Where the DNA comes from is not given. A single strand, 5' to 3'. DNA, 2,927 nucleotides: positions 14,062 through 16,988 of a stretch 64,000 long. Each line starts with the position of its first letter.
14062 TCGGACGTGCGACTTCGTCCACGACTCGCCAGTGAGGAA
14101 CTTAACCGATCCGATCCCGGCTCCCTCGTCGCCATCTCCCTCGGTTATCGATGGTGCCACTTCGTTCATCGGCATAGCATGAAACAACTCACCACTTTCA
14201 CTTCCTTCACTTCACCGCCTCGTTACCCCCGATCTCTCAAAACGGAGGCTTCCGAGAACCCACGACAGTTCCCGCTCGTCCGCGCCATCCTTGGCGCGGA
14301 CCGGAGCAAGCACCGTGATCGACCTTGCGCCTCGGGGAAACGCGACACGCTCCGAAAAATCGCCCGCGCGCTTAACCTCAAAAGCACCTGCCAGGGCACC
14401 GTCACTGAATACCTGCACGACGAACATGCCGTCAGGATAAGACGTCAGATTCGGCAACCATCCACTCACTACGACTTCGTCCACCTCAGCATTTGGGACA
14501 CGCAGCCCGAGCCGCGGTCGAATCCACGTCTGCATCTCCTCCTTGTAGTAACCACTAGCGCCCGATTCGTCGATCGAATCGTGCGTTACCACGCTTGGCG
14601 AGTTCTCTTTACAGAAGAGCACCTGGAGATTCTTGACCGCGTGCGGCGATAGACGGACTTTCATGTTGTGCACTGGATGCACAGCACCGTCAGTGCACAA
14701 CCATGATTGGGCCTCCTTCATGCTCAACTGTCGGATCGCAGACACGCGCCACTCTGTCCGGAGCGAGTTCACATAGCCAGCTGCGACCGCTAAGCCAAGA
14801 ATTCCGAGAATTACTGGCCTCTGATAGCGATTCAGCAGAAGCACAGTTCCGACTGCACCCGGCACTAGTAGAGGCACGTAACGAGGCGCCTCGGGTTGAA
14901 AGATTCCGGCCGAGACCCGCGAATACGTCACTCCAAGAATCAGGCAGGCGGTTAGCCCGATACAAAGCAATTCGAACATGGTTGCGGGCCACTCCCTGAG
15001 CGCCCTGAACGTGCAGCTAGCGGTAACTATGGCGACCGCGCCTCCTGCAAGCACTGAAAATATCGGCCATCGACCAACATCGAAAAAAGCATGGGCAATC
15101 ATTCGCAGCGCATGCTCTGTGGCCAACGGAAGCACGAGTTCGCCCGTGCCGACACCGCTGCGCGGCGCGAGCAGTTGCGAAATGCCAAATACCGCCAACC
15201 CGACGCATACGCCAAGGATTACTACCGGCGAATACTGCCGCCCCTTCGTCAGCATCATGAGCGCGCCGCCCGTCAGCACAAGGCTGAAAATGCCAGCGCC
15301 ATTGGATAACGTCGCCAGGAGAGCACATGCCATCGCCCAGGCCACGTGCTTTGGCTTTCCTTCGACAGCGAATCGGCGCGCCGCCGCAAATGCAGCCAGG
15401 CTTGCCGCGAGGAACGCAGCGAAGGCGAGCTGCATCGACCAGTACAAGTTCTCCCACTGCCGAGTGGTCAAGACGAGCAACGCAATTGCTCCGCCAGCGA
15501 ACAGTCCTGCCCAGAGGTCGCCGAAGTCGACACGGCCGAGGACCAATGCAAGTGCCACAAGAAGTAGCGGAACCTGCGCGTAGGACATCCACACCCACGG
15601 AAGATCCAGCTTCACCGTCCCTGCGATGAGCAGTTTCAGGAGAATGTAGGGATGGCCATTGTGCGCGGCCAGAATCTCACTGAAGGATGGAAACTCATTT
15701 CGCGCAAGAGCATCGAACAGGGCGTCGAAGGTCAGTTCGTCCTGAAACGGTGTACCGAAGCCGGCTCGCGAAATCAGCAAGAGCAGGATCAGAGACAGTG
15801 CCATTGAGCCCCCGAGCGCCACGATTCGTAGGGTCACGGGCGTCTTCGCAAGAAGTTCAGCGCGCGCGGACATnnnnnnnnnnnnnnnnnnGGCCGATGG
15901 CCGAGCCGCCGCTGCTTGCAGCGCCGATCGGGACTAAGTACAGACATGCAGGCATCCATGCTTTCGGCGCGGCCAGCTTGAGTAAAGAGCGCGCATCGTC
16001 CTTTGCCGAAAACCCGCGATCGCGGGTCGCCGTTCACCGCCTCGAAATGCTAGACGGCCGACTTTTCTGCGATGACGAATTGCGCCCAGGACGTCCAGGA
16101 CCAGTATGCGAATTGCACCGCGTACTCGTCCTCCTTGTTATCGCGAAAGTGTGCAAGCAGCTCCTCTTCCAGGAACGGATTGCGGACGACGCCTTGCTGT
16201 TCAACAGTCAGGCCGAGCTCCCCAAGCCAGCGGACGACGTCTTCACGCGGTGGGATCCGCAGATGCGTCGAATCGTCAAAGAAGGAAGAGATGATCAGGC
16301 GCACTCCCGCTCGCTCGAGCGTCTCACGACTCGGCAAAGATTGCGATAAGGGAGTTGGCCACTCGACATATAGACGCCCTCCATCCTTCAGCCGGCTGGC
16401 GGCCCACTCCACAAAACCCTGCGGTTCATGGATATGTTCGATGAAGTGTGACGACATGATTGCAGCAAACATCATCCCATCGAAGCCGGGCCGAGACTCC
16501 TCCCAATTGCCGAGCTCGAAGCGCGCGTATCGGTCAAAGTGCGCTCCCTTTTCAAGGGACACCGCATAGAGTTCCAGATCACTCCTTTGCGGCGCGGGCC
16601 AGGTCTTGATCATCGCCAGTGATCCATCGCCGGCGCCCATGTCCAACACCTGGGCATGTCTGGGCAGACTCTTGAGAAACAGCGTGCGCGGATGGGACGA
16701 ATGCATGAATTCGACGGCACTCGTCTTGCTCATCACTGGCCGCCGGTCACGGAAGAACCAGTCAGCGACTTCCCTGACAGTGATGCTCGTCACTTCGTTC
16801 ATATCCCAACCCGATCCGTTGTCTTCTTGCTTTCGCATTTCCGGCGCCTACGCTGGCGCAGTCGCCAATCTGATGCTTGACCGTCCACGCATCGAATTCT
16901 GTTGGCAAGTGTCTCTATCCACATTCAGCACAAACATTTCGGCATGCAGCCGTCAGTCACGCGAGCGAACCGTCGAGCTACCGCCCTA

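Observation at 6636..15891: Mycobacterial-type polyprenyl-phospho-D-arabinofuranose donor pathway inside a Gram-negative O-antigen/ABC-exporter locus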

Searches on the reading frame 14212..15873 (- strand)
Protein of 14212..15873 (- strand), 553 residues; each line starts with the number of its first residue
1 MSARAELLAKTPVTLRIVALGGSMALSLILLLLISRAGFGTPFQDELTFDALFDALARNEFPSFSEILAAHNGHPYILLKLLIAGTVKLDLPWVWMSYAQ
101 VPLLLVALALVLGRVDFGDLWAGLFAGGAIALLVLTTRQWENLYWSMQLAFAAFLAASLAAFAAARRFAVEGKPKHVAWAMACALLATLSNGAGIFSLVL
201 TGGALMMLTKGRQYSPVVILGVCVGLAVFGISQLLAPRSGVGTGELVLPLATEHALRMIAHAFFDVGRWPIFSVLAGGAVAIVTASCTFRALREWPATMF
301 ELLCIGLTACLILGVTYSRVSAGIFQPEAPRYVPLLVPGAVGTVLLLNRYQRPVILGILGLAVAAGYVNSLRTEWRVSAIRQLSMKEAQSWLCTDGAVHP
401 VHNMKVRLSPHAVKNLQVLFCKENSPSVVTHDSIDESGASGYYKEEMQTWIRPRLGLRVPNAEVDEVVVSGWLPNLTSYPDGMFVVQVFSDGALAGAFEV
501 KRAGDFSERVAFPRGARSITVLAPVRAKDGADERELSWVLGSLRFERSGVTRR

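Call 5: search_protein_families(library=pfam, proteins=[window:14212-15873:-], max_evalue=0.01)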
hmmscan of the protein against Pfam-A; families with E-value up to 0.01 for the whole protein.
window:14212-15873:- (553 aa): 1 family
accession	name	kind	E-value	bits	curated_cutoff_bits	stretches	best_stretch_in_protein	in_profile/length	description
PF09913.15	DUF2142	-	0.0023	17.3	30.1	1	154-235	177-260/395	Predicted membrane protein (DUF2142)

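Call 6: search_protein_families(library=ncbifam, proteins=[window:14212-15873:-], max_evalue=0.01)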
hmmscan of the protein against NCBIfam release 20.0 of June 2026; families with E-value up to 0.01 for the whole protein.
window:14212-15873:- (553 aa): 0 families

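Call 25: find_homologous_proteins(query=window:14212-15873:-, max_evalue=0.001)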
Query window:14212-15873:- (553 aa): 12 proteins with E <= 0.001 among 8000 candidates.
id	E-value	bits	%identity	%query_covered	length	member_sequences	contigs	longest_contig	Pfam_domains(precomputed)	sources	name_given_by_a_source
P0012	2.0e-181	623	54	93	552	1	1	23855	-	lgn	-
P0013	2.9e-131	457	45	95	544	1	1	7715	-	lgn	-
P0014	1.8e-127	445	43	95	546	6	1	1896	-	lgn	-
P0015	6.7e-127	443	44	94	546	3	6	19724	-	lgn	-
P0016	1.9e-125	438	42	94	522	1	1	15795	-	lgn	-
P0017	1.3e-120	422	44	93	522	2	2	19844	-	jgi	jgi:hypothetical protein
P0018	1.6e-120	422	43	93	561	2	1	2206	-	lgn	-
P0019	8.4e-113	396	42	93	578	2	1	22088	-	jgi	-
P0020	1.4e-83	300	41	75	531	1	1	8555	-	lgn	-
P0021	1.2e-65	241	37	72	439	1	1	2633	PF10131.16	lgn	-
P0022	3.5e-63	232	34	73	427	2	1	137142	-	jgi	jgi:hypothetical protein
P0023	1.0e-55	208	36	62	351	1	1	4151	-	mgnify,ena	mgnify:FL=1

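Call 34: predict_structure(alignment_id=A1)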
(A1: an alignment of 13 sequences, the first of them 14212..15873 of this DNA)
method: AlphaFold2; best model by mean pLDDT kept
length: 553 residues; sequences in the alignment: 13
mean_pLDDT: 81.8   pTM: 0.74
mean pLDDT of the five models: 81.8, 80.4, 79.3, 78.9, 76.9
residues with pLDDT >= 90: 243; 70-90: 211; 50-70: 50; < 50: 49
segments of 3 or more residues with pLDDT < 50: 1-9, 424-451, 531-538, 551-553
pLDDT, mean of each block of 10 residues (from residue 1): 42 76 88 83 81 92 92 88 91 87 94 89 91 84 72 95 96 94 96 94 92 88 95 79 81 94 79 93 96 95 97 92 85 89 96 93 90 84 77 73 71 88 46 35 37 67 83 70 85 88 83 86 64 43 71 37
secondary structure, 60 per line:
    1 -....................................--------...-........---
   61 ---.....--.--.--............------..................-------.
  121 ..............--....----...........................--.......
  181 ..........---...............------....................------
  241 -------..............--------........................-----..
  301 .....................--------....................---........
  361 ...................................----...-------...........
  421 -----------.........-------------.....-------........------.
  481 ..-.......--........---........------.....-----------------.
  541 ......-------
elements in order: H2-37 H50-57 H64-68 H77-88 H95-112 H120-134 H137-140 H145-171 H174-190 H194-208 H215-234 H248-261 H270-293 H299-321 H330-349 H353-395 H410-420 H432-440 E454-458 E466-473 E484-490 E493-500 E504-511 E518-522 E540-546

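Call 38: fold_search(model_id=the predicted structure, library=pdb)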
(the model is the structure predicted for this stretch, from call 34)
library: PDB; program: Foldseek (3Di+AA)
matches with E <= 10: 845; with E <= 0.001: 5
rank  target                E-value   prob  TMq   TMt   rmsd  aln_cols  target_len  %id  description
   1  7bvc_A                1.2e-04  1.00  0.38  0.22  18.9       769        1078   10  Cryo-EM structure of Mycobacterium smegmatis arabinosyltransferase EmbA-EmbB-AcpM2 in complex with ethambutol (released 2020-04-29)
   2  7bve_A                1.5e-04  1.00  0.39  0.23  19.1       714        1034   13  Cryo-EM structure of Mycobacterium smegmatis arabinosyltransferase EmbC2-AcpM2 in complex with ethambutol (released 2020-04-29)
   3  7bvc_B                1.6e-04  1.00  0.32  0.20  19.2       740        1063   11  Cryo-EM structure of Mycobacterium smegmatis arabinosyltransferase EmbA-EmbB-AcpM2 in complex with ethambutol (released 2020-04-29)
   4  6x0o                  3.7e-04  1.00  0.34  0.20  16.7       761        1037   11  Single-Particle Cryo-EM Structure of Arabinosyltransferase EmbB from Mycobacterium smegmatis (released 2020-06-10)
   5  7bx8_A                7.5e-04  1.00  0.36  0.21  19.3       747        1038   11  Mycobacterium smegmatis arabinosyltransferase complex EmbB2-AcpM2 in symmetric "resting state" (released 2020-05-27)
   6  5f15                  8.5e-03  1.00  0.39  0.39  10.2       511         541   11  Crystal Structure of ArnT from Cupriavidus metallidurans bound to Undecaprenyl phosphate (released 2016-02-17)
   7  9f4b_F2               1.4e-02  1.00  0.12  0.14  22.0       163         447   12  Pre-assembled baseplate cup of Klebsiella phage KP1 variant vB_Kpn_Lilla1 (released 2025-05-14)
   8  7bwr_A                1.7e-02  0.82  0.26  0.16  18.7       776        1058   11  Mycobacterium smegmatis arabinosyltransferase complex EmbB2-AcpM2 in substrate DPA bound asymmetric "active state" (released 2020-05-27)
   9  8pn9_A                1.9e-02  1.00  0.37  0.33  10.0       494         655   12  Structure of human oligosaccharyltransferase OST-A complex bound to NGI-1 (released 2024-05-08)
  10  6yf6_A                2.0e-02  0.99  0.13  0.39  10.9       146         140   15  EclA C-terminal domain; sugar-binding protein (released 2021-04-07)
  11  6p25_B                2.1e-02  1.00  0.27  0.23   9.7       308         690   17  Structure of S. cerevisiae protein O-mannosyltransferase Pmt1-Pmt2 complex bound to the sugar donor and a peptide acce (released 2019-07-10)
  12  7ay3                  2.4e-02  1.00  0.13  0.46   4.6       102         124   17  Crystal structure of the CBM36-1 domain of a multidomain xylanase from the hindgut metagenome of Trinervitermes trinervo (released 2020-11-18)
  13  9i5k_A                2.4e-02  1.00  0.36  0.40  14.0       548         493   11  Structure of the Chaetomium thermophilum Pmt4 homodimer (C2 symmetry) (released 2025-12-24)
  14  8b6l_I                2.7e-02  0.98  0.35  0.29  18.8       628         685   12  Subtomogram average of the human Sec61-TRAP-OSTA-translocon (released 2022-12-07)
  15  5ogl_A                3.0e-02  0.99  0.34  0.28   8.9       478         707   10  Structure of bacterial oligosaccharyltransferase PglB in complex with an acceptor peptide and an lipid-linked oligosac (released 2017-10-25)
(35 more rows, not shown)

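Call 92: search_protein_representatives(alignment_id=A1)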
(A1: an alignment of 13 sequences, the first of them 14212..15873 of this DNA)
Query: 13 sequences, 543 profile positions. Proteins with E-value up to 0.001 (for the whole library): 1192; up to 1e-10: 129; up to 1e-30: 43. The best 150 are listed.
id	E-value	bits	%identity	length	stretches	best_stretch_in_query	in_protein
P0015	8.2e-257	869.5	-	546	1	9-543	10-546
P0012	9.2e-233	790.2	-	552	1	2-543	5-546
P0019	1.5e-225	766.3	-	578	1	2-543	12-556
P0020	6.5e-189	645.4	-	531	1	3-512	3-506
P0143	2.7e-174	597.2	-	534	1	12-543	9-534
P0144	9.9e-168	575.5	-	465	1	3-452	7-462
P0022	7.4e-167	572.6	-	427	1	3-423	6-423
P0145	2.6e-148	511.5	-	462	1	92-542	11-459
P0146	1.9e-144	498.6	-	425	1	9-418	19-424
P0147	2.6e-141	488.3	-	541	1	14-421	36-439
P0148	3.2e-140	484.7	-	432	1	16-422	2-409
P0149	6.5e-140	483.7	-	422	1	12-418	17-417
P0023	2.7e-133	461.9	-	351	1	6-347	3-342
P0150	8.7e-129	447.0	-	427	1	12-419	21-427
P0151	2.4e-119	415.9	-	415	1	15-418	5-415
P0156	7.3e-88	311.9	-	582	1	14-542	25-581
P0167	2.0e-54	201.5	-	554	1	10-511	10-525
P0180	2.1e-22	95.9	-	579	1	16-346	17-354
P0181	2.2e-20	89.2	-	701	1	17-337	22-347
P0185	1.8e-18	82.9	-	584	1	14-477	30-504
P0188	7.6e-18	80.8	-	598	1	25-349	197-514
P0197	5.6e-15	71.4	-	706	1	12-342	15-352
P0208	1.1e-13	67.0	-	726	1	30-352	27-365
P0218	1.8e-12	63.1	-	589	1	13-540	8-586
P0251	3.4e-11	58.9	-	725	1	15-362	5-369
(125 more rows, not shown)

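Call 94: search_protein_families(library=pfam, proteins=[P0156, P0167, P0180, P0181, P0185, P0188, P0197, P0208, P0218, P0251], max_evalue=0.01)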
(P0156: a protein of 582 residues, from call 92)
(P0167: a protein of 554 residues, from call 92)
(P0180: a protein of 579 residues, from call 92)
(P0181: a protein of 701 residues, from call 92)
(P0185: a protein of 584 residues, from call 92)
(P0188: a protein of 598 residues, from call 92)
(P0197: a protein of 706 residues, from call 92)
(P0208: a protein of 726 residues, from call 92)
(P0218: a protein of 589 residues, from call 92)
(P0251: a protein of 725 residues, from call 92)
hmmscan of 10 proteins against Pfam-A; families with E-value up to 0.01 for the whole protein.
P0156 (582 aa): 0 families

P0167 (554 aa): 0 families

P0180 (579 aa): 0 families

P0181 (701 aa): 0 families

P0185 (584 aa): 0 families

P0188 (598 aa): 5 families
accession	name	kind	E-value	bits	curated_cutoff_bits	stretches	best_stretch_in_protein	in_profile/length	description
PF12796.13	Ank_2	-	1.1e-12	48.8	27.3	1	11-102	1-87/90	Ankyrin repeats (3 copies)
PF13857.12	Ank_5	-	2.5e-09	37.7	27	1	11-45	20-53/56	Ankyrin repeats (many copies)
PF00023.36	Ank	-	6.7e-08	32.9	21.1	1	42-71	3-32/33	Ankyrin repeat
PF13637.12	Ank_4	-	1.6e-07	31.9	22.7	1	11-61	1-50/50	Ankyrin repeats (many copies)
PF13606.12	Ank_3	-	1.7e-07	31.3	22.3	1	41-68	2-29/30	Ankyrin repeat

P0197 (706 aa): 0 families

P0208 (726 aa): 0 families

P0218 (589 aa): 0 families

P0251 (725 aa): 0 families

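Call 95: find_encoding_contigs(protein=P0012, flank=9000, max_places=1)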
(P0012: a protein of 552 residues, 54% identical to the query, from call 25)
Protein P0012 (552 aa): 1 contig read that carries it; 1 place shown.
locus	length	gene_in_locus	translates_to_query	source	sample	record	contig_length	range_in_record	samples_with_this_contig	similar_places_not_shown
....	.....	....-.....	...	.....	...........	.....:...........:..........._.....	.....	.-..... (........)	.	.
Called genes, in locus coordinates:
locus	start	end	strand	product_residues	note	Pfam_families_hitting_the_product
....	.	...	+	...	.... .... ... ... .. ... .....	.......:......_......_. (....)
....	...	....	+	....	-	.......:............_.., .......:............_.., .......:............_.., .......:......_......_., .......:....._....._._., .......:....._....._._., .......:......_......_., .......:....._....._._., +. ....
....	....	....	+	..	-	-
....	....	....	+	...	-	-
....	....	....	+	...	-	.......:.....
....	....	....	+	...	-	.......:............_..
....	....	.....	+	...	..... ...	-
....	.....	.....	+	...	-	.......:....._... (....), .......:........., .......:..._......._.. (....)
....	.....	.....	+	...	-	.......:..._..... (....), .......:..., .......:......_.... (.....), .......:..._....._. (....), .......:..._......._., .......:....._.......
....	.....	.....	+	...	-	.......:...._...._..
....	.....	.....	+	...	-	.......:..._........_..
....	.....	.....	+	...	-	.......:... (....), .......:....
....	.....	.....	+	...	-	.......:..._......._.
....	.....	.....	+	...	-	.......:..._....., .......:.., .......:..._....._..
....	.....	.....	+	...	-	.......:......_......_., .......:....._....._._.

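Call 96: find_encoding_contigs(protein=P0022, flank=9000, max_places=1)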
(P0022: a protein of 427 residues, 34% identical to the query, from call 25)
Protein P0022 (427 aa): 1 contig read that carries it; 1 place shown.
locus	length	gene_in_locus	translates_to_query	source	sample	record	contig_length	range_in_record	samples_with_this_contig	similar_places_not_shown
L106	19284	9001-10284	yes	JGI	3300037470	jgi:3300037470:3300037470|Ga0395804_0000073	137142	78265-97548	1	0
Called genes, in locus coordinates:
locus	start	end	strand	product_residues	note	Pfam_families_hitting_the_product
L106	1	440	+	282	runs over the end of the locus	PF01061:ABC2_membrane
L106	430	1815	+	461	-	PF00005:ABC_tran, PF14524:Wzt_C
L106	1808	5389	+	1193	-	PF16261:DUF4915, PF00535:Glycos_transf_2, PF10111:Glyco_tranf_2_2, PF13641:Glyco_tranf_2_3, PF13692:Glyco_trans_1_4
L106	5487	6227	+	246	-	PF13489:Methyltransf_23 (weak)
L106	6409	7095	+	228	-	PF00483:NTP_transferase, PF12804:NTP_transf_3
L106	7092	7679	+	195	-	PF00702:Hydrolase (weak), PF13419:HAD_2, PF13242:Hydrolase_like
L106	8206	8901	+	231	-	PF08241:Methyltransf_11, PF13649:Methyltransf_25, PF13489:Methyltransf_23 (weak), PF08242:Methyltransf_12 (weak)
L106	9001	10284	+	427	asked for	-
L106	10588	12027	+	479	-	PF00702:Hydrolase (faint), PF12710:HAD (faint), PF01040:UbiA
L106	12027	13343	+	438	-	PF01565:FAD_binding_4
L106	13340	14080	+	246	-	PF00106:adh_short, PF08659:KR (weak), PF13561:adh_short_C2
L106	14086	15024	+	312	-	PF01073:3Beta_HSD, PF01370:Epimerase, PF04321:RmlD_sub_bind (faint), PF13460:NAD_binding_10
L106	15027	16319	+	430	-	PF01266:DAO (weak), PF13450:NAD_binding_8, PF01593:Amino_oxidase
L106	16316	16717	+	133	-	PF04138:GtrA_DPMS_TM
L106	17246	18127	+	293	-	PF03721:UDPG_MGDP_dh_N, PF03720:UDPG_MGDP_dh_C (weak)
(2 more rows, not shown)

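Call 97: find_encoding_contigs(protein=P0019, flank=9000, max_places=1)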
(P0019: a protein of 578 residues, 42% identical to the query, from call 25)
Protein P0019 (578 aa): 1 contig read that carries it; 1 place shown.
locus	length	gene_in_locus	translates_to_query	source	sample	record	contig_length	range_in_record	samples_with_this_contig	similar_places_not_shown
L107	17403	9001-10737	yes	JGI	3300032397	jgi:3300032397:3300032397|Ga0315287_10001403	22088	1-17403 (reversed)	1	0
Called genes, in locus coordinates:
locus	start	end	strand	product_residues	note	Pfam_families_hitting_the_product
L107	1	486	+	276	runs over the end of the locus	PF13276:HTH_21 (weak), PF00665:rve, PF13683:rve_3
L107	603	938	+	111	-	-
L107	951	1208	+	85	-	-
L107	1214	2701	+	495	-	PF12710:HAD (faint), PF01040:UbiA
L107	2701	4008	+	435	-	PF01565:FAD_binding_4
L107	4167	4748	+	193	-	PF00106:adh_short, PF13561:adh_short_C2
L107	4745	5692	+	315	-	PF01073:3Beta_HSD, PF01370:Epimerase, PF04321:RmlD_sub_bind (weak), PF16363:GDP_Man_Dehyd (weak), PF07993:NAD_binding_4 (faint), PF13460:NAD_binding_10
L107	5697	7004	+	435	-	PF01266:DAO (faint), PF13450:NAD_binding_8, PF01593:Amino_oxidase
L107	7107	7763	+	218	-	PF13489:Methyltransf_23, PF13649:Methyltransf_25 (weak), PF08241:Methyltransf_11, PF08242:Methyltransf_12 (weak)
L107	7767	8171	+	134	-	PF04138:GtrA_DPMS_TM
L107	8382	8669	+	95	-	-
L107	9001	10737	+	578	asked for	-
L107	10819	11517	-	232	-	PF00483:NTP_transferase, PF12804:NTP_transf_3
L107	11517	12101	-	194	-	PF13580:SIS_2, PF01380:SIS (faint)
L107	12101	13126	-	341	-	PF00288:GHMP_kinases_N, PF08544:GHMP_kinases_C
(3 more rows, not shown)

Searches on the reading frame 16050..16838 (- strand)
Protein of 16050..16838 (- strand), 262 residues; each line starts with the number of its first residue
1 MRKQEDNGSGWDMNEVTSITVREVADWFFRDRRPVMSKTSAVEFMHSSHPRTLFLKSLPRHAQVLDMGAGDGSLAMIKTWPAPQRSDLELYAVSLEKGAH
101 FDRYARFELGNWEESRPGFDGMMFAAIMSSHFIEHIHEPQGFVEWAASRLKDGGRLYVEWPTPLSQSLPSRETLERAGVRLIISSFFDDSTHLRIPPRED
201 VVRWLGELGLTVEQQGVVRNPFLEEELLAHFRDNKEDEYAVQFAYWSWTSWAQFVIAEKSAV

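Call 5: search_protein_families(library=pfam, proteins=[window:16050-16838:-], max_evalue=0.01)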
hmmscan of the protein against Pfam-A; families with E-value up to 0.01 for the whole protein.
window:16050-16838:- (262 aa): 2 families
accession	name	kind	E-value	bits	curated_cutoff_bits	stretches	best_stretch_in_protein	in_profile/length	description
PF13489.12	Methyltransf_23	-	1.2e-13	51.6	27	1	52-215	14-164/164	Methyltransferase domain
PF08241.18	Methyltransf_11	-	0.0022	19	21.2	1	65-158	1-95/95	Methyltransferase domain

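Call 6: search_protein_families(library=ncbifam, proteins=[window:16050-16838:-], max_evalue=0.01)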
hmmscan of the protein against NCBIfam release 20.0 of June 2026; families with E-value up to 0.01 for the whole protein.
window:16050-16838:- (262 aa): 1 family
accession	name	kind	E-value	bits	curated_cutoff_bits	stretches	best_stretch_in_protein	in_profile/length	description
TIGR01983.1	UbiG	equivalog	0.0054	16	102.95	0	107-158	101-151/228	bifunctional 2-polyprenyl-6-hydroxyphenol methylase/3-demethylubiquinol 3-O-methyltransferase UbiG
